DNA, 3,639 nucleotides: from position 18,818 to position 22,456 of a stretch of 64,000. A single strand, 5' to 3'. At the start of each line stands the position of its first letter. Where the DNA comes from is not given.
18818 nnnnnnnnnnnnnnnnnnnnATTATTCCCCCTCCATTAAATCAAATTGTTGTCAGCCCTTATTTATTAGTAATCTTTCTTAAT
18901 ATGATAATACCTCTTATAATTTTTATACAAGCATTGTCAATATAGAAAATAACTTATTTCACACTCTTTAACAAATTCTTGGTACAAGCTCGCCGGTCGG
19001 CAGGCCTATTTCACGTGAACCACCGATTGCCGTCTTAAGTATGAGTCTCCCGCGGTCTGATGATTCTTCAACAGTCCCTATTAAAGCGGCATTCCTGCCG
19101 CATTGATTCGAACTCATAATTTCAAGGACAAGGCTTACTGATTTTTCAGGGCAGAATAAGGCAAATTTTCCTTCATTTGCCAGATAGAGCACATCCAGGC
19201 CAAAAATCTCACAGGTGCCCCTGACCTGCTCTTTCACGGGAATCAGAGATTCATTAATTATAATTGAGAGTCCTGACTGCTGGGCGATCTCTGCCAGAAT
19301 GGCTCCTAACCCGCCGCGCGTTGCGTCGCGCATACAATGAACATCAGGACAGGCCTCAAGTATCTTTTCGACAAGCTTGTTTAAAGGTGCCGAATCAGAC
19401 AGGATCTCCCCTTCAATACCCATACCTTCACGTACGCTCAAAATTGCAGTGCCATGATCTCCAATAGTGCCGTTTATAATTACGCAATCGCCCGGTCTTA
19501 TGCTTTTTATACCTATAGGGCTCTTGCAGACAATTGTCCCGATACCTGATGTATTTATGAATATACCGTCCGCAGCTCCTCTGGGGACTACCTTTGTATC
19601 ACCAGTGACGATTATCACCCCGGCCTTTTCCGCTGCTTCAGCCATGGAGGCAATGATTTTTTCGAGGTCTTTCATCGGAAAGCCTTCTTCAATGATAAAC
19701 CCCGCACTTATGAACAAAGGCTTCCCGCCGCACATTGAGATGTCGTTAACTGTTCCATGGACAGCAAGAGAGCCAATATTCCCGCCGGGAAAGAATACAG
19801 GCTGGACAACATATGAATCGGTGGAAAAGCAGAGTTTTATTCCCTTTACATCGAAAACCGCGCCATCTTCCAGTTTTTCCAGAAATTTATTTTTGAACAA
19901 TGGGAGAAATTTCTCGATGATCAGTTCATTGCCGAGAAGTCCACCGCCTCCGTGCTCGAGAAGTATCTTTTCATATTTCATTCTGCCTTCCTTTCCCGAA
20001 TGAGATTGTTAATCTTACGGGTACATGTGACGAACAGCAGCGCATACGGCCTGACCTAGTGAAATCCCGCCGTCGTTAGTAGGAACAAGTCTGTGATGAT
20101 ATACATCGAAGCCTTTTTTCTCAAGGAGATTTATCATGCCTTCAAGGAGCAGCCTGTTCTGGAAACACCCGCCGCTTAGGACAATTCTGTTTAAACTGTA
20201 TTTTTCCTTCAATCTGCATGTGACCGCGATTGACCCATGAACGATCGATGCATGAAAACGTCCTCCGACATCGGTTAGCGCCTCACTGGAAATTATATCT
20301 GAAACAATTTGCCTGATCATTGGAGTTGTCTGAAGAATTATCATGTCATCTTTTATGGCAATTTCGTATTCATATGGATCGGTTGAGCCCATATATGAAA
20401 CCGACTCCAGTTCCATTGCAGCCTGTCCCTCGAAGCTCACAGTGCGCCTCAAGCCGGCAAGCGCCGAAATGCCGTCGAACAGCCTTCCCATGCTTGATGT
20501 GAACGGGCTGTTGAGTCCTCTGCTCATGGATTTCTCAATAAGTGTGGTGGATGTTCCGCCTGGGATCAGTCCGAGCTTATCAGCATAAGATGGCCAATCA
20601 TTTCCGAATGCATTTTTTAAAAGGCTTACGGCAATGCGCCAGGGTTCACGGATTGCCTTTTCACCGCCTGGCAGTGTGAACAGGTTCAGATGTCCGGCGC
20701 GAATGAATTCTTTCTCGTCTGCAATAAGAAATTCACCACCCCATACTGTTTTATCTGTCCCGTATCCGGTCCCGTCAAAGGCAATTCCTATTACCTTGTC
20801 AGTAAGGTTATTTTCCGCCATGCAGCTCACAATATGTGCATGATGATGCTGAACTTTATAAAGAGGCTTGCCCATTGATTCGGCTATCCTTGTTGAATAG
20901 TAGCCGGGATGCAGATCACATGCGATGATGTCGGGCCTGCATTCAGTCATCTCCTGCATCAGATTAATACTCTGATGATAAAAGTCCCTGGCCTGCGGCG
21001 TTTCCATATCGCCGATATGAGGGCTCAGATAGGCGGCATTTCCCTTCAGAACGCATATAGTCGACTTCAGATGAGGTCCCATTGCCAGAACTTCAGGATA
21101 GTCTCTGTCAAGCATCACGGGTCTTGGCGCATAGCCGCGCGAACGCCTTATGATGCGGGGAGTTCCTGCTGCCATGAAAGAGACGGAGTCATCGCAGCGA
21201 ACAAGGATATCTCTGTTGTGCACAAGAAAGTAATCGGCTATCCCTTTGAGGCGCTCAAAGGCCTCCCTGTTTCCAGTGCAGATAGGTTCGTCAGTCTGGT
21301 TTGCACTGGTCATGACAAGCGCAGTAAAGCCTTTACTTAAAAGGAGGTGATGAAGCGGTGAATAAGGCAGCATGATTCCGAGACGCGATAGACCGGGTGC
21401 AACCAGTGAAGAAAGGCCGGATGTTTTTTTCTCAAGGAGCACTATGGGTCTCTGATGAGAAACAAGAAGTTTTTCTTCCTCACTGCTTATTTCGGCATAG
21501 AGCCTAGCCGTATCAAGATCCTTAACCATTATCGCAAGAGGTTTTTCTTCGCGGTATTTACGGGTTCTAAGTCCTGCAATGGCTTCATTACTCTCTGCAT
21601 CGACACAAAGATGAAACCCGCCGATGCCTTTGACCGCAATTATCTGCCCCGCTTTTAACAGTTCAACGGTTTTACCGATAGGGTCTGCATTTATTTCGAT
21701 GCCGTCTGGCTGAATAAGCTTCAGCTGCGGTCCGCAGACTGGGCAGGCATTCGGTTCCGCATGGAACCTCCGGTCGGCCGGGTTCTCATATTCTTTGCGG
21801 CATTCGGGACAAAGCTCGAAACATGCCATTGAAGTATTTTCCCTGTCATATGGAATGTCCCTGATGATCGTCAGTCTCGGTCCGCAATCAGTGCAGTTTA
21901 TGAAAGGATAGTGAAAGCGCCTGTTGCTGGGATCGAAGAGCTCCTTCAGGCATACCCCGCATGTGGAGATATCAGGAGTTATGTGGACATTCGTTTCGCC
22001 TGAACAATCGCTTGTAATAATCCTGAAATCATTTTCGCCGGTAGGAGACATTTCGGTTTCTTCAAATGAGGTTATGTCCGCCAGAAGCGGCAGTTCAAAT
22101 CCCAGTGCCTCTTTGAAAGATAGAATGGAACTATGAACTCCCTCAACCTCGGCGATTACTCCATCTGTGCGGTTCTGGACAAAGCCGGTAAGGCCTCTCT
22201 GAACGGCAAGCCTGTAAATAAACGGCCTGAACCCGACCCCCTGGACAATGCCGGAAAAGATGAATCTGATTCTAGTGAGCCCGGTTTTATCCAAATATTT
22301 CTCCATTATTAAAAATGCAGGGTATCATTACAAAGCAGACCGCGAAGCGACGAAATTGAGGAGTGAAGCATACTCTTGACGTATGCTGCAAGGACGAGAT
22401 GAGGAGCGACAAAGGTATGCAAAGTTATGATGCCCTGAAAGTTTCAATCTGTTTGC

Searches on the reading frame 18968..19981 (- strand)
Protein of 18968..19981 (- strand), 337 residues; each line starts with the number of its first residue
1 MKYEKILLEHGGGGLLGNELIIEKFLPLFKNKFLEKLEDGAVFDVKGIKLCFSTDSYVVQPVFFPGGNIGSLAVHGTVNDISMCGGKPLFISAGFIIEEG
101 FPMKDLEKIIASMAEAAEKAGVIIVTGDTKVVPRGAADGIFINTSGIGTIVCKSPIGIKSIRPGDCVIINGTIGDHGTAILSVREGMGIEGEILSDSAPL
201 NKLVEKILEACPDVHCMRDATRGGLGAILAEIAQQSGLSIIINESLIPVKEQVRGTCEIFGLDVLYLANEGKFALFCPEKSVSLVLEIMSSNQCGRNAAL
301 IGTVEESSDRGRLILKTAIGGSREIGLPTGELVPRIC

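Call 38: search_protein_families(library=pfam, proteins=[window:18968-19981:-], max_evalue=1e-8)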
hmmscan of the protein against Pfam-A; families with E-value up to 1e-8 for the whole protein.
window:18968-19981:- (337 aa): 2 families
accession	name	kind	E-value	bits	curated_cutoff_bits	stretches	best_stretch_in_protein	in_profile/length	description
PF02769.27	AIRS_C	-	2.5e-25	89.9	23.1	1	162-308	1-149/156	AIR synthase related protein, C-terminal domain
PF00586.29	AIRS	-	1.4e-23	83.9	24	1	38-150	2-112/112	AIR synthase related protein, N-terminal domain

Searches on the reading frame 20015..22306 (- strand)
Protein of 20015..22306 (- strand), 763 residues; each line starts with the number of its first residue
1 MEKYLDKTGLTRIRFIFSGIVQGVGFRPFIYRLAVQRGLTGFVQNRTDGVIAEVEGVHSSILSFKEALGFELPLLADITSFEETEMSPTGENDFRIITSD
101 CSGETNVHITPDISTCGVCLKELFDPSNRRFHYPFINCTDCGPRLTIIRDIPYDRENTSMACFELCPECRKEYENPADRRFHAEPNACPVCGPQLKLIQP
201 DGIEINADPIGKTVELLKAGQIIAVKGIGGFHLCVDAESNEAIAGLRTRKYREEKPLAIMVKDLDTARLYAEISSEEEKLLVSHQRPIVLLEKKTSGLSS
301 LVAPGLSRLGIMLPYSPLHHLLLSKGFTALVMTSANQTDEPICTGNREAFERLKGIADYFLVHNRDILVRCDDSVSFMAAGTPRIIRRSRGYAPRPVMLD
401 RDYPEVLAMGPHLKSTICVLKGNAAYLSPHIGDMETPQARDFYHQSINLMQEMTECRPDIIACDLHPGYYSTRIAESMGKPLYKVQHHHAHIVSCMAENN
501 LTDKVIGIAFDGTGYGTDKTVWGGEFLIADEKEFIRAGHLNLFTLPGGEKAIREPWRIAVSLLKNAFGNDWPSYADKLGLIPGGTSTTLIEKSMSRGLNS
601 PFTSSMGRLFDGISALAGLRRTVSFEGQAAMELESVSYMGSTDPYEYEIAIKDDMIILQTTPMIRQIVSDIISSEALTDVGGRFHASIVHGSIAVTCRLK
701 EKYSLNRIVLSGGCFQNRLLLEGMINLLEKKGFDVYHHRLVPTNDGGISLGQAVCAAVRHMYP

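Call 38: search_protein_families(library=pfam, proteins=[window:20015-22306:-], max_evalue=1e-8)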
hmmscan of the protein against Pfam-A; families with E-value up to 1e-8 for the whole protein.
window:20015-22306:- (763 aa): 5 families
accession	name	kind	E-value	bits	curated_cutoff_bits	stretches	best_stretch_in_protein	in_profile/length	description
PF22521.2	HypF_C_2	-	1.5e-81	274.2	27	1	507-752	1-241/241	Carbamoyltransferase, Kae1-like Domain, second subdomain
PF01300.24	Sua5_yciO_yrdC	-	1.5e-43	148.8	25.1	1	215-389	1-178/178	Telomere recombination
PF17788.7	HypF_C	-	9.7e-37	126.1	23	1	404-498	4-99/99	HypF Kae1-like domain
PF07503.17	zf-HYPF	-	3.2e-34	116.9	23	2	115-148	1-34/34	HypF finger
PF00708.24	Acylphosphatase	-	9.4e-20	71.1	22.5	1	14-96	2-85/85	Acylphosphatase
